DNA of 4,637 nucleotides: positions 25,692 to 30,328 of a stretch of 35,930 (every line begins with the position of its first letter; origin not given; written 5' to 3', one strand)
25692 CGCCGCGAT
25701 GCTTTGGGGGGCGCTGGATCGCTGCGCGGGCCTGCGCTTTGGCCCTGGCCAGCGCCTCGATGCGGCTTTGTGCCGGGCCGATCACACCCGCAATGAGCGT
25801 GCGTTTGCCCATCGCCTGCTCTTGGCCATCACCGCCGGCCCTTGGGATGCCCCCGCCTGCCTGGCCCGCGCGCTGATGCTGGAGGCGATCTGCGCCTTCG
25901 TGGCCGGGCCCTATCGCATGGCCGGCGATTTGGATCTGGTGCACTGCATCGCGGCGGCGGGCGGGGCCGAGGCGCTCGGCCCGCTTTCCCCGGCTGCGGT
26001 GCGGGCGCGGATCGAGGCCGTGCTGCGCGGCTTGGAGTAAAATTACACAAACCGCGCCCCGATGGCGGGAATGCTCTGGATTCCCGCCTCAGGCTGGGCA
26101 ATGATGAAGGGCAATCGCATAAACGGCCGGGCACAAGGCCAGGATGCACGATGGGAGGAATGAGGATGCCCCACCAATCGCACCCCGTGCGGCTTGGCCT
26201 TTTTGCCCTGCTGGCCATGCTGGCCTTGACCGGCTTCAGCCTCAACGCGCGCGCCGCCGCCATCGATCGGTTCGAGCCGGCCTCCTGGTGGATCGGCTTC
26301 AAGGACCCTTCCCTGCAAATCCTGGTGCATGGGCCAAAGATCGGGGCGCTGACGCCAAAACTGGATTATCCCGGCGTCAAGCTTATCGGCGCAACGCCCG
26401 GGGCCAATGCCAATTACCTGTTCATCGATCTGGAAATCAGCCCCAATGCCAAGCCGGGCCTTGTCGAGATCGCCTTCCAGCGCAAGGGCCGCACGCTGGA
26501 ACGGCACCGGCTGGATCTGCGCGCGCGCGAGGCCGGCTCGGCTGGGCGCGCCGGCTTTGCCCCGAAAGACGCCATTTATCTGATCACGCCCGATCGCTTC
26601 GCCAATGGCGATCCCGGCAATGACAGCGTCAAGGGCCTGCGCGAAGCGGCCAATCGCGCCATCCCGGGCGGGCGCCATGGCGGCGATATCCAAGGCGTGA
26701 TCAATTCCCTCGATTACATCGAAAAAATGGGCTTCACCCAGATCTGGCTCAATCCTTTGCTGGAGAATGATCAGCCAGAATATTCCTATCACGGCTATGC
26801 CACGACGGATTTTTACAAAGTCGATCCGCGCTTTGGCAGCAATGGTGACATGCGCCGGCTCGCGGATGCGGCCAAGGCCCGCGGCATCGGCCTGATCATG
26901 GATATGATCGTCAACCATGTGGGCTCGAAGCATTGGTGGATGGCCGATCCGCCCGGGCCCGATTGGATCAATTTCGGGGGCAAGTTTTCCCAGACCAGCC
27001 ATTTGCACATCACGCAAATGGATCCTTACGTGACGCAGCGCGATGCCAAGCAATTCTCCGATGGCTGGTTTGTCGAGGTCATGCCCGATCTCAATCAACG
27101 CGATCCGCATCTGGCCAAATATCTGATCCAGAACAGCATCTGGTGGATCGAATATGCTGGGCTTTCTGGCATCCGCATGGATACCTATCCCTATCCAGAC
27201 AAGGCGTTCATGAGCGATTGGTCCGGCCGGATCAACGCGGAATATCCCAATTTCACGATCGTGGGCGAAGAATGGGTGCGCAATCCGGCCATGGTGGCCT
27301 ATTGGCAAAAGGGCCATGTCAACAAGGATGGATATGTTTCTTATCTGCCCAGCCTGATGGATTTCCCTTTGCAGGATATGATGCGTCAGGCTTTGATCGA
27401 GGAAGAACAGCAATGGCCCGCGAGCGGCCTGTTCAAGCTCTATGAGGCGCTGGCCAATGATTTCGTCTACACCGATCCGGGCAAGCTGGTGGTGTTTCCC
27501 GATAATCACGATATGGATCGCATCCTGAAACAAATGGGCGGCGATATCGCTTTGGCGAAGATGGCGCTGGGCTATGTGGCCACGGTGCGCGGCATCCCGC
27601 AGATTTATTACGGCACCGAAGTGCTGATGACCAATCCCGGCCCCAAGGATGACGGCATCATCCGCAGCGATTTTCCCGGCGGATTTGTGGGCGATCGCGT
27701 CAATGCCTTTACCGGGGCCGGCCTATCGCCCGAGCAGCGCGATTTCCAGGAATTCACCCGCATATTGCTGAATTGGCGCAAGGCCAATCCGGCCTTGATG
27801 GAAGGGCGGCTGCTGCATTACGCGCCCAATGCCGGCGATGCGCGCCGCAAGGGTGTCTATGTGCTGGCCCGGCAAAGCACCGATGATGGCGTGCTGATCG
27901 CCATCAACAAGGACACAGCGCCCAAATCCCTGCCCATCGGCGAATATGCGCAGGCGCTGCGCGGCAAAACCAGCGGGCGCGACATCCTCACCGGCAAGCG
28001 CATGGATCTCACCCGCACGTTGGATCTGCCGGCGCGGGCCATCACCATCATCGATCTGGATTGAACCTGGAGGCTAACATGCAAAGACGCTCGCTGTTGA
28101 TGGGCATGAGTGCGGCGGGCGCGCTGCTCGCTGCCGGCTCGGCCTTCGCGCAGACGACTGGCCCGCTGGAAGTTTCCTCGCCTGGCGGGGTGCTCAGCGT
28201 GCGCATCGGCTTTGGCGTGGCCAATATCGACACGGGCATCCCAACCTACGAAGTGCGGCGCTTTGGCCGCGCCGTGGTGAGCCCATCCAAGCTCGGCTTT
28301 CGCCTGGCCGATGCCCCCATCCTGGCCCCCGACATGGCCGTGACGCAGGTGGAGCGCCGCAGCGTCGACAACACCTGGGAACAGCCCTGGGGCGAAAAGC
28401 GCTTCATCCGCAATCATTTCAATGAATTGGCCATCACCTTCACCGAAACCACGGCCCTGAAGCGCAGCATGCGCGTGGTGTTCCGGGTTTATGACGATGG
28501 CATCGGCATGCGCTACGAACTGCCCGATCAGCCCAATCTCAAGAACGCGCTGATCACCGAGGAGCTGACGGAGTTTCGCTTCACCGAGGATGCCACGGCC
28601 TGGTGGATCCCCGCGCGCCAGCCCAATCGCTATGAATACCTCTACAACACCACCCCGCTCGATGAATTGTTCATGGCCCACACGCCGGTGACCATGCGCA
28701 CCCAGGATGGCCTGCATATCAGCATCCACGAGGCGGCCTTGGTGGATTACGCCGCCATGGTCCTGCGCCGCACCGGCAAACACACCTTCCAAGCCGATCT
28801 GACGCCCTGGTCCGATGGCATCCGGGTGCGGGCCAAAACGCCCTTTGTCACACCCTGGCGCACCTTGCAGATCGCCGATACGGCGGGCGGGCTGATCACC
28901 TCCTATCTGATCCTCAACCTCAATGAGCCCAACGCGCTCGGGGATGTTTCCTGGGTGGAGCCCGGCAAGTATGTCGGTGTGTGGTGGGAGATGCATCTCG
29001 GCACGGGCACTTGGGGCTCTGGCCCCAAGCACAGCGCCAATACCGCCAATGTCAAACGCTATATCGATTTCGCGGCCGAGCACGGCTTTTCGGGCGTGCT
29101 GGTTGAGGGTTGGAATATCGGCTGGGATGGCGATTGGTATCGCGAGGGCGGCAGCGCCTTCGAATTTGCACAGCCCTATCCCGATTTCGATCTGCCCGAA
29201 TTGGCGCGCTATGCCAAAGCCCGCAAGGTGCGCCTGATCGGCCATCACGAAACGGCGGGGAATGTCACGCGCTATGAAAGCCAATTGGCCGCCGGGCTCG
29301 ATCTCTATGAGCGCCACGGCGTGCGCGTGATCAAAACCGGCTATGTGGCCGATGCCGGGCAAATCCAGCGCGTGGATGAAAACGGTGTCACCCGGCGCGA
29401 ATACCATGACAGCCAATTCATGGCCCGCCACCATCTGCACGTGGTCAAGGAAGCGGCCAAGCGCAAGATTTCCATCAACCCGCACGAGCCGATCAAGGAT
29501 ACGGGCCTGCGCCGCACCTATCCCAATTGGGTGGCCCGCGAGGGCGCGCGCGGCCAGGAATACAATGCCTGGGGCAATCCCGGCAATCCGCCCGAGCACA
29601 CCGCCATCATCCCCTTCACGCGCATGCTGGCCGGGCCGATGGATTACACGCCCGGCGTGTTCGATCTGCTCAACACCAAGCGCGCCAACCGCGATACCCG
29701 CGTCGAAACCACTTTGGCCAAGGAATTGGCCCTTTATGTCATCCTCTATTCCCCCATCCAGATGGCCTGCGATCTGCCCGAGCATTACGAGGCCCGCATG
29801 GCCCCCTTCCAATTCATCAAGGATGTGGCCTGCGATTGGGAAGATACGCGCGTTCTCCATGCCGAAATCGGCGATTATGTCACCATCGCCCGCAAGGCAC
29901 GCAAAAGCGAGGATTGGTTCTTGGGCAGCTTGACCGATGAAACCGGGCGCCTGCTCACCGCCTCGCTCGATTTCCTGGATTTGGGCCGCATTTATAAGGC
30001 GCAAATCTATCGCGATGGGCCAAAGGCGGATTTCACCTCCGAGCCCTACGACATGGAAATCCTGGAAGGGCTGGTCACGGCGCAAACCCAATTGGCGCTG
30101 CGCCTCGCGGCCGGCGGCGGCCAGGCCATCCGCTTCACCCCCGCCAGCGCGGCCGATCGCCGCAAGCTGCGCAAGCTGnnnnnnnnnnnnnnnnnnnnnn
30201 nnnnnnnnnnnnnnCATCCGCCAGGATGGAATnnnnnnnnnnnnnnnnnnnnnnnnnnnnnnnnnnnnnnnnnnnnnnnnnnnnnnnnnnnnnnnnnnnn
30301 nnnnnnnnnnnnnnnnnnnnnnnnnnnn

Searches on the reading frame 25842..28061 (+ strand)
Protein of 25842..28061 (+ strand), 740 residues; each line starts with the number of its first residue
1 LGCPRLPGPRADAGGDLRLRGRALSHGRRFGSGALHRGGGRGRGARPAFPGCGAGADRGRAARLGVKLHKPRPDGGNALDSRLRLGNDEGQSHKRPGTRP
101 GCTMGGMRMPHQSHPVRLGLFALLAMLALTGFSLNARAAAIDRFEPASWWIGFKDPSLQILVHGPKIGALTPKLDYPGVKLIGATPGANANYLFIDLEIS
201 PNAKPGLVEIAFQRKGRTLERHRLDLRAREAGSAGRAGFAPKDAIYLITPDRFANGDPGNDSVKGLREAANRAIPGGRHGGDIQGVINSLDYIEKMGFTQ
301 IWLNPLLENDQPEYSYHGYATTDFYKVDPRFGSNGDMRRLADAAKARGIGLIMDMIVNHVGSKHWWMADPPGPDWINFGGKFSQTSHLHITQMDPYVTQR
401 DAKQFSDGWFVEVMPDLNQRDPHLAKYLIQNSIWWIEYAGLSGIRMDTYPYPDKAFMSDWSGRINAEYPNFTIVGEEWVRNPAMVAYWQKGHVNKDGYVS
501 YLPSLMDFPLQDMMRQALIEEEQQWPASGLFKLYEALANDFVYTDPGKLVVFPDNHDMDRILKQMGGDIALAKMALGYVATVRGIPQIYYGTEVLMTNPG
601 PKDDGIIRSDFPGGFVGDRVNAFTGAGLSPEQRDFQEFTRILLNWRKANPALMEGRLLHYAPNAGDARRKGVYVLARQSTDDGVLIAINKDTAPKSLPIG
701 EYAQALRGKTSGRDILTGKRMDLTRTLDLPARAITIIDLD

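Call 4: search_protein_families(library=pfam, proteins=[window:25842-28061:+], max_evalue=0.01)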
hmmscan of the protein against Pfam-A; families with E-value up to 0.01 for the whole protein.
window:25842-28061:+ (740 aa): 3 families
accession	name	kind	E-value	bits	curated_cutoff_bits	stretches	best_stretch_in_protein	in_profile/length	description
PF00128.31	Alpha-amylase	-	4e-53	181.7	22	1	248-599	2-359/446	Alpha amylase, catalytic domain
PF09087.17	Cyc-maltodext_N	-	6.1e-22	78.2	25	1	143-229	1-87/88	Cyclomaltodextrinase, N-terminal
PF10438.15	Cyc-maltodext_C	-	6.6e-18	65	22.2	1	658-737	2-75/76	Cyclo-malto-dextrinase C-terminal domain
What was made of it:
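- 26160..28064 (+): GH13 cyclomaltodextrinase-like enzyme with a signal peptide (periplasmic). Pfam Cyc-maltodext_N, Alpha-amylase and Cyc-maltodext_C (call 4).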

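Call 5: search_protein_families(library=ncbifam, proteins=[window:25842-28061:+], max_evalue=0.01)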
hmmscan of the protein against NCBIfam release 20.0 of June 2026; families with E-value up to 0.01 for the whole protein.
window:25842-28061:+ (740 aa): 39 families (the best 25 are shown)
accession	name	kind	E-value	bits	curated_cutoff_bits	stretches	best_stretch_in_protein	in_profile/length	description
NF008051.0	PRK10785.1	equivalog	1.1e-33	116.4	568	2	279-369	174-260/607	maltodextrin glucosidase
NF041090.1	Cyc-maltodext_AglB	equivalog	4.2e-29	101.7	540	1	279-725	60-439/470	cyclomaltodextrinase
NF007051.0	PRK09505.1-1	equivalog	5.4e-29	100.7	864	1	244-362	200-328/686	alpha-amylase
TIGR02403.1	trehalose_treC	equivalog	1.9e-26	92.8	799.05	1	279-447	22-193/544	alpha,alpha-phosphotrehalase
NF007052.0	PRK09505.1-2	equivalog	2.1e-25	89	749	1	230-363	175-319/677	alpha-amylase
NF007060.0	PRK09505.2-5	equivalog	1.4e-23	82.8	790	1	244-361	196-323/690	alpha-amylase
NF007058.0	PRK09505.2-3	equivalog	1.9e-23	82.5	897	1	238-362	204-339/742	alpha-amylase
NF008183.0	PRK10933.1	subfamily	1.6e-22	79.9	535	1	278-369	27-115/551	alpha,alpha-phosphotrehalase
NF007054.0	PRK09505.1-4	equivalog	2.1e-22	79.3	1385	1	243-362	189-318/676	alpha-amylase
NF007053.0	PRK09505.1-3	equivalog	8.6e-22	77.1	1269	1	237-362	184-320/687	alpha-amylase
NF007059.0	PRK09505.2-4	equivalog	9.9e-22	77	865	1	244-362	190-318/683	alpha-amylase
NF011083.0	PRK14510.1-2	equivalog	1.4e-21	75.8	1322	1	279-565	218-493/1186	bifunctional glycogen debranching protein GlgX/4-alpha-glucanotransferase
NF006970.0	PRK09441.1-3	equivalog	2.8e-21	75.7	516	1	293-590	67-353/466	alpha-amylase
NF007055.0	PRK09505.1-6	equivalog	3.1e-21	75.3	1458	1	234-362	178-317/675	alpha-amylase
NF041321.1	Alpha-amyl_MalA_Halo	equivalog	4.1e-21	75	875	1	284-368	282-363/666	alpha-amylase MalA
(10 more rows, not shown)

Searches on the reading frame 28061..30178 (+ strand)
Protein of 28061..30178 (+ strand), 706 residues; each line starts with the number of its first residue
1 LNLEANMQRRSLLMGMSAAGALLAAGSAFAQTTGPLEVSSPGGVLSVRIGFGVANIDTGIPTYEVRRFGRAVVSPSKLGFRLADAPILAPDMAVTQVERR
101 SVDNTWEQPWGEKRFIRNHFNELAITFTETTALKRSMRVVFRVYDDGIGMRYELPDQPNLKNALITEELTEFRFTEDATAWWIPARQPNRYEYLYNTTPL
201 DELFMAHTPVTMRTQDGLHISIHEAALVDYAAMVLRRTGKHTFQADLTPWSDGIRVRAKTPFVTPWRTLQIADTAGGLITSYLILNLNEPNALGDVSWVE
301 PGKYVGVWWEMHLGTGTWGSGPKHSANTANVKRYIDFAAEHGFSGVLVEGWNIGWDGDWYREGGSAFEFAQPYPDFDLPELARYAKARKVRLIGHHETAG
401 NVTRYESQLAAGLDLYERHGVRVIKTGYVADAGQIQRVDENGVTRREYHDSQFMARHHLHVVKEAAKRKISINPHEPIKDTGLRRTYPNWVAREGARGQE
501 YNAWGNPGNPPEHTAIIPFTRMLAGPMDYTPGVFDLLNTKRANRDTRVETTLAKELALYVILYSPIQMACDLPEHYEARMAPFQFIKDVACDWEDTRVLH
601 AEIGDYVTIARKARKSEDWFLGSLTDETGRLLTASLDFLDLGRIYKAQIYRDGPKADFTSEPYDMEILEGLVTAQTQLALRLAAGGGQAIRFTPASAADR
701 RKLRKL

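Call 4: search_protein_families(library=pfam, proteins=[window:28061-30178:+], max_evalue=0.01)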
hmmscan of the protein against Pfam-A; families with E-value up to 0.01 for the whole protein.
window:28061-30178:+ (706 aa): 3 families
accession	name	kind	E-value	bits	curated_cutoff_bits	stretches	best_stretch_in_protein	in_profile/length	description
PF10566.15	Glyco_hydro_97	-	3.2e-108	361.8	32.5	1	295-589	1-274/275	Glycoside hydrolase 97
PF14508.12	GH97_N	-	1.3e-68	231.4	25.3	1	38-290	1-229/229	Glycosyl-hydrolase 97 N-terminal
PF14509.12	GH97_C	-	1.4e-28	99.4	25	1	592-692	1-96/97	Glycosyl-hydrolase 97 C-terminal, oligomerisation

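Call 5: search_protein_families(library=ncbifam, proteins=[window:28061-30178:+], max_evalue=0.01)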
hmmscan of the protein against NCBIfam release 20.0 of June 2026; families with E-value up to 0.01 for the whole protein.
window:28061-30178:+ (706 aa): 1 family
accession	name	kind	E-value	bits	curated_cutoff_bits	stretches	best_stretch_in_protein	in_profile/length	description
NF053844.1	RetAlphGalacBctrd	equivalog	1e-81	275.1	800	1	29-692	16-661/662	retaining alpha-galactosidase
